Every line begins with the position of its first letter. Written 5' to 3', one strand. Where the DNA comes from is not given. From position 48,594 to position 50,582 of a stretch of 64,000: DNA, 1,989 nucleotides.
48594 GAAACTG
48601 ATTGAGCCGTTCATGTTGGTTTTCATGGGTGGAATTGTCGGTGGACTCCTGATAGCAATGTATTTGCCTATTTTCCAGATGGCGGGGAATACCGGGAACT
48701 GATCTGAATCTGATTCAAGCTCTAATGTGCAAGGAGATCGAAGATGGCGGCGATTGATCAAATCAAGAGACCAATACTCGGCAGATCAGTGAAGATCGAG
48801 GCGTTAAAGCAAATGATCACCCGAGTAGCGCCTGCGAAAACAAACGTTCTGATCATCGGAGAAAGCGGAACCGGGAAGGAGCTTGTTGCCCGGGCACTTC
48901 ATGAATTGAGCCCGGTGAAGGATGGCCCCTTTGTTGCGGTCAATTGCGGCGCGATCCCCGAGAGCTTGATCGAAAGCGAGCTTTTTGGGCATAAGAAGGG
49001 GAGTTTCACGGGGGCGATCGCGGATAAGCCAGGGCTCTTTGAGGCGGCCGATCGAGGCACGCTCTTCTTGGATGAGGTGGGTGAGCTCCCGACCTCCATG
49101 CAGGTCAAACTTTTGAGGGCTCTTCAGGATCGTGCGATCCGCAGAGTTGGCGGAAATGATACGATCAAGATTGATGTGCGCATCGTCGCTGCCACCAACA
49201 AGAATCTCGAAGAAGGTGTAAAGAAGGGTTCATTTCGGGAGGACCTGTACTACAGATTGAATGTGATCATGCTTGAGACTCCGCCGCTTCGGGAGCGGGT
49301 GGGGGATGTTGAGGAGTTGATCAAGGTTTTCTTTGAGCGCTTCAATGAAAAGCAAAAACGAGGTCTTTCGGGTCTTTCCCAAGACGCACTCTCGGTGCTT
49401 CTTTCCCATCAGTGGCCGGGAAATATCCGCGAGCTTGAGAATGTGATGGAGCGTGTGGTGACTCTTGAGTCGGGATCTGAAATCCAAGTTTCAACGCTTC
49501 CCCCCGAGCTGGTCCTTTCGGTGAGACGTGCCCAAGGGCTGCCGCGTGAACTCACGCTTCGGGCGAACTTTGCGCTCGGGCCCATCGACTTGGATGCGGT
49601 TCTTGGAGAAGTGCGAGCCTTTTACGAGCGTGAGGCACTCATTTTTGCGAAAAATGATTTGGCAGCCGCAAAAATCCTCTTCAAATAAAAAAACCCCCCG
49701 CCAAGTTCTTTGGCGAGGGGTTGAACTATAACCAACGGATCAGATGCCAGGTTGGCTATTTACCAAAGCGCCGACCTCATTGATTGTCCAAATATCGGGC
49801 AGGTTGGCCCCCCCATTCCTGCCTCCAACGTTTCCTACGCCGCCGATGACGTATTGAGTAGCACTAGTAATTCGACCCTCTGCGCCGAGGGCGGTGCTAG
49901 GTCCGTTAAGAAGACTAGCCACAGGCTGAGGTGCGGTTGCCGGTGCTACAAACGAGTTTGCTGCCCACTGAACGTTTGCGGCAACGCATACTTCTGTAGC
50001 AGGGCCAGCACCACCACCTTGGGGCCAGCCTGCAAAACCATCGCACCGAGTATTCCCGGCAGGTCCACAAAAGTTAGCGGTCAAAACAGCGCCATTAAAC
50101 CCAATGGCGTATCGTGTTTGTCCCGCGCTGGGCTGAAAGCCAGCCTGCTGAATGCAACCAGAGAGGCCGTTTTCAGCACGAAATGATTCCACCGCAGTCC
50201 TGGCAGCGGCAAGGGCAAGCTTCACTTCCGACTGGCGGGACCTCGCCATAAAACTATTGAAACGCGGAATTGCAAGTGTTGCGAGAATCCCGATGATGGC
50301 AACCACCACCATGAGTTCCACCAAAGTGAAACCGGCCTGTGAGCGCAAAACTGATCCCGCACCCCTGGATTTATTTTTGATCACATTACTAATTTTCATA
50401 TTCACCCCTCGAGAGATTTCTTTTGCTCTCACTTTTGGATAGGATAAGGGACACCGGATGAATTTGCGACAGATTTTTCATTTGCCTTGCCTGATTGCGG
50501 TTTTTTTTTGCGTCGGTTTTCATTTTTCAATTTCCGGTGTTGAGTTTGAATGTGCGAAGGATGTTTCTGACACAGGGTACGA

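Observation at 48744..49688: Sigma-54 activator reduced to its AAA+ core in the pilR position (no PilS, no receiver, clipped HTH)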

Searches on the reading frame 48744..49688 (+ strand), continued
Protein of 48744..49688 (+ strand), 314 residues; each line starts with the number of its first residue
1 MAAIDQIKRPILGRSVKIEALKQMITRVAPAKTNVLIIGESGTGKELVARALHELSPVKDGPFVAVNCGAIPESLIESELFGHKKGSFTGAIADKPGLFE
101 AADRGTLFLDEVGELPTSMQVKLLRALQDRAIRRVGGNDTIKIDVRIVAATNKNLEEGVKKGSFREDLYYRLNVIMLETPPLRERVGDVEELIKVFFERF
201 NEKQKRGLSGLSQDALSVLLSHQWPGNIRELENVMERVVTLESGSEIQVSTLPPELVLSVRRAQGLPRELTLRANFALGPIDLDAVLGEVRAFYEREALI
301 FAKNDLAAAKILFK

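Call 52: list_cluster_members(proteins=[window:48744-49688:+, P0003, P0037, P0073, P0115, P0102])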
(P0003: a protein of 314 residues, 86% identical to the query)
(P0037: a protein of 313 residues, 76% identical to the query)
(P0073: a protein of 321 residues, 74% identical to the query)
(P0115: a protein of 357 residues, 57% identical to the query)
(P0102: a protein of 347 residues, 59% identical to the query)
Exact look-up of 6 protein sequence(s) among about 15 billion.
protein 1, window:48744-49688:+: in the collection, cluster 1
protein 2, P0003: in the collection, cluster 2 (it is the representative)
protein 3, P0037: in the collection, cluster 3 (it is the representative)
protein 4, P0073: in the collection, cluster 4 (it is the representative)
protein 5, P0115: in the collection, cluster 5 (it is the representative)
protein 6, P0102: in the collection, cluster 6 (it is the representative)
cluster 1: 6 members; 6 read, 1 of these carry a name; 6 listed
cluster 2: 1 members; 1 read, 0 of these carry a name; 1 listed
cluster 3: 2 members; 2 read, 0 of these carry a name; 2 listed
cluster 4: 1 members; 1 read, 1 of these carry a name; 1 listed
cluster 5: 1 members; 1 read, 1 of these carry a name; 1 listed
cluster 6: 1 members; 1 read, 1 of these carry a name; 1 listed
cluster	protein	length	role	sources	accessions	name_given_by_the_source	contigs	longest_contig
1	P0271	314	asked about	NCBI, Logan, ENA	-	-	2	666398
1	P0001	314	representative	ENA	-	-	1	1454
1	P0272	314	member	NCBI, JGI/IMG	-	two-component system response regulator PilR (NtrC family)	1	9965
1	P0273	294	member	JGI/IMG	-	-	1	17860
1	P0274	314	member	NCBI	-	-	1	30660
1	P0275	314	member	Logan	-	-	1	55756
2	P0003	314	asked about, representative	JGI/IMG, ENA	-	-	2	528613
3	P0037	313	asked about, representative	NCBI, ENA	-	-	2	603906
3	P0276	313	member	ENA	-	-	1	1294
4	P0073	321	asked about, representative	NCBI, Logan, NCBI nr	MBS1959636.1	MAG: sigma-54-dependent Fis family transcriptional regulator [Bdellovibrionales bacterium] | sigma-54-dependent Fis family transcriptional regulator [Bdellovibrionales bacterium]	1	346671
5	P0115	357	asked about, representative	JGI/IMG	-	two-component system response regulator PilR (NtrC family)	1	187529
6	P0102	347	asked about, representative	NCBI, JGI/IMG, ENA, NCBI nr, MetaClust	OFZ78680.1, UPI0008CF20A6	MAG: hypothetical protein A2583_07200 [Bdellovibrionales bacterium RIFOXYD1_FULL_53_11] | status=active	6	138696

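Call 61: search_protein_families(library=pfam, proteins=[L083:1802-3142:-, L005:9539-10951:+, L006:8019-9506:+, L016:9575-10948:+, L004:2071-3156:+], max_evalue=0.001)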
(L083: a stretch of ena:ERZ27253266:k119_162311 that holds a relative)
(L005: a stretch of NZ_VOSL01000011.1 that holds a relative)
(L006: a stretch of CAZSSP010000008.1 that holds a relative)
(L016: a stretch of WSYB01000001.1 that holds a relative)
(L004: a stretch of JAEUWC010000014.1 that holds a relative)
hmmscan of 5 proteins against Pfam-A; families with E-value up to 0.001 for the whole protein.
L083:1802-3142:- (446 aa): 0 families

L005:9539-10951:+ (470 aa): 10 families
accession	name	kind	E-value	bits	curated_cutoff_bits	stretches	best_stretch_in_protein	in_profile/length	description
PF00158.32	Sigma54_activat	-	1.8e-72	242.9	20.2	1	155-321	1-167/168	Sigma-54 interaction domain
PF00072.30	Response_reg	-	1.7e-27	96.3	30.2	1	16-126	1-110/111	Response regulator receiver domain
PF25601.1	AAA_lid_14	-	3.2e-26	91.4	27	1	327-406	1-80/87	AAA+ ATPase lid domain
PF14532.12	Sigma54_activ_2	-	8.9e-22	78.3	25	1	156-326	1-138/138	Sigma-54 interaction domain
PF02954.25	HTH_8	-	1.5e-15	57.1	22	1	425-465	2-42/42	Bacterial regulatory protein, Fis family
PF07728.20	AAA_5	-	5e-07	30.2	22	1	179-298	2-124/139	AAA domain (dynein-related subfamily)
PF01078.27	Mg_chelatase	-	0.00026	20.9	20.3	0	234-296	93-157/207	Magnesium chelatase, subunit ChlI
PF00004.35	AAA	-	0.00038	21.3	21.2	1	179-312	1-127/131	ATPase family associated with various cellular activities (AAA)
PF13191.12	AAA_16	-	0.00039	21.4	32.6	0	155-215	2-63/167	AAA ATPase domain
PF07724.20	AAA_2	-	0.00049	20.6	27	1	178-298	5-126/166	AAA domain (Cdc48 subfamily)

L006:8019-9506:+ (495 aa): 8 families
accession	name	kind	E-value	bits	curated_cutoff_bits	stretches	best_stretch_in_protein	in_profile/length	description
PF00158.32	Sigma54_activat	-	1.2e-71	240.2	20.2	1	169-335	1-167/168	Sigma-54 interaction domain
PF00072.30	Response_reg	-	2.2e-32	111.9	30.2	1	31-140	1-110/111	Response regulator receiver domain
PF25601.1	AAA_lid_14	-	4.8e-26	90.8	27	1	341-417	1-77/87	AAA+ ATPase lid domain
PF14532.12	Sigma54_activ_2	-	9.9e-21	74.9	25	1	170-340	1-138/138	Sigma-54 interaction domain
PF02954.25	HTH_8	-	6.2e-11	42.3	22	1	442-482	2-42/42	Bacterial regulatory protein, Fis family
PF07728.20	AAA_5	-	1.5e-07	32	22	1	193-318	2-131/139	AAA domain (dynein-related subfamily)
PF07724.20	AAA_2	-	3.3e-07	30.9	27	1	190-322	3-136/166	AAA domain (Cdc48 subfamily)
PF00004.35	AAA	-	5.7e-06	27.3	21.2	1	193-313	1-114/131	ATPase family associated with various cellular activities (AAA)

L016:9575-10948:+ (457 aa): 9 families
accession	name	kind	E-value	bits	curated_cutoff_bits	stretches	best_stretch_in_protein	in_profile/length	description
PF00158.32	Sigma54_activat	-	1.7e-75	252.8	20.2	1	143-309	1-167/168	Sigma-54 interaction domain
PF00072.30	Response_reg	-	1e-32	113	30.2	1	5-114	1-110/111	Response regulator receiver domain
PF14532.12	Sigma54_activ_2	-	6e-26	91.8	25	1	144-314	1-138/138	Sigma-54 interaction domain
PF25601.1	AAA_lid_14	-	1.2e-20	73.6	27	1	315-392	1-80/87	AAA+ ATPase lid domain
PF02954.25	HTH_8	-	2.5e-13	49.9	22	1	415-452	5-42/42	Bacterial regulatory protein, Fis family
PF07728.20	AAA_5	-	2.7e-09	37.6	22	1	166-286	1-124/139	AAA domain (dynein-related subfamily)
PF20030.5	bpMoxR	-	2.9e-05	23.7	27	1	153-290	20-151/205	MoxR domain in the MoxR-vWA-beta-propeller ternary systems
PF07724.20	AAA_2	-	0.00015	22.3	27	1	164-293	3-133/166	AAA domain (Cdc48 subfamily)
PF00004.35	AAA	-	0.00042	21.2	21.2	1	167-290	1-113/131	ATPase family associated with various cellular activities (AAA)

L004:2071-3156:+ (361 aa): 6 families
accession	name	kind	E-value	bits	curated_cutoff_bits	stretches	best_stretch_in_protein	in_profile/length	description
PF00158.32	Sigma54_activat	-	8.1e-72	240.8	20.2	1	5-171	1-167/168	Sigma-54 interaction domain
PF25601.1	AAA_lid_14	-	3.3e-27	94.6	27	1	177-257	1-81/87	AAA+ ATPase lid domain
PF14532.12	Sigma54_activ_2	-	1e-21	78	25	1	6-176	1-138/138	Sigma-54 interaction domain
PF02954.25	HTH_8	-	8.4e-14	51.5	22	1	304-344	2-42/42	Bacterial regulatory protein, Fis family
PF07728.20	AAA_5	-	1.7e-06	28.5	22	1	28-147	1-123/139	AAA domain (dynein-related subfamily)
PF00004.35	AAA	-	0.00035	21.5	21.2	1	29-149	1-114/131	ATPase family associated with various cellular activities (AAA)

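Call 64: search_protein_families(library=pfam, proteins=[L016:7628-9289:+, L006:6494-8101:+], max_evalue=0.001)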
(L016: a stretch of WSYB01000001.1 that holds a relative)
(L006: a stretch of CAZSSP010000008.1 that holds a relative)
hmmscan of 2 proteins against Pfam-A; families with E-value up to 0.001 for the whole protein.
L016:7628-9289:+ (553 aa): 5 families
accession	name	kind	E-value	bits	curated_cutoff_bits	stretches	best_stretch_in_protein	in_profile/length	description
PF02518.31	HATPase_c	-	3.5e-28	98.7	26.4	1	431-545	1-110/111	Histidine kinase-, DNA gyrase B-, and HSP90-like ATPase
PF25323.1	6TM_PilS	-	1.9e-26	93.4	27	1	3-190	7-188/189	PilS-like transmembrane domain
PF00512.31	HisKA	-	5.9e-16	58.7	26.9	1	326-387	3-63/66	His Kinase A (phospho-acceptor) domain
PF00989.32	PAS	-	3.6e-06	27.4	22.6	1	206-305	4-112/113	PAS fold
PF08448.16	PAS_4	-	0.00011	22.8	23.1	1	210-311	2-110/110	PAS fold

L006:6494-8101:+ (535 aa): 6 families
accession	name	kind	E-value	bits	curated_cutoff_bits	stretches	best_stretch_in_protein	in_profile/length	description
PF02518.31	HATPase_c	-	1.8e-18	67.4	26.4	1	422-523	2-107/111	Histidine kinase-, DNA gyrase B-, and HSP90-like ATPase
PF00512.31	HisKA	-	1.7e-17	63.7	26.9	1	313-373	3-62/66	His Kinase A (phospho-acceptor) domain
PF00989.32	PAS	-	2.2e-07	31.3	22.6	1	182-292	4-112/113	PAS fold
PF13188.13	PAS_8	-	8.3e-06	26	21.8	1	181-235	3-54/65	PAS domain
PF13589.12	HATPase_c_3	-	0.00011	22.6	25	1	427-467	4-48/137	Histidine kinase-, DNA gyrase B-, and HSP90-like ATPase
PF08448.16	PAS_4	-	0.00014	22.5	23.1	1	186-294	2-106/110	PAS fold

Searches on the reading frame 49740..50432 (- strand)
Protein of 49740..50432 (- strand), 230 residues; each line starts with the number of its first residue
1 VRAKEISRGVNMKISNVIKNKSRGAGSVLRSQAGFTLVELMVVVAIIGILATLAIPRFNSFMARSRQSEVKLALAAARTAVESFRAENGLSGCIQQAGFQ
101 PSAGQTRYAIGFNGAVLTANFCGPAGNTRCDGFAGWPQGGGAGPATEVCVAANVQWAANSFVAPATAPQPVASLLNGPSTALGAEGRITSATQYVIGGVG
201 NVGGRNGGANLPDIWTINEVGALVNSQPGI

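Call 3: search_protein_families(library=pfam, proteins=[window:49740-50432:-], max_evalue=0.01)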
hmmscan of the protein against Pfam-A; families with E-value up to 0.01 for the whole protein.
window:49740-50432:- (230 aa): 2 families
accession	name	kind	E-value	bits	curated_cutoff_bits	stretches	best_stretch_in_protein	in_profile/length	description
PF07963.17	N_methyl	-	4e-09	36.1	21.2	1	30-54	2-26/27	Prokaryotic N-terminal methylation motif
PF14245.11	Pilin_PilA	-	0.0013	19.5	28.5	1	61-113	1-50/136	Type IV pilin PilA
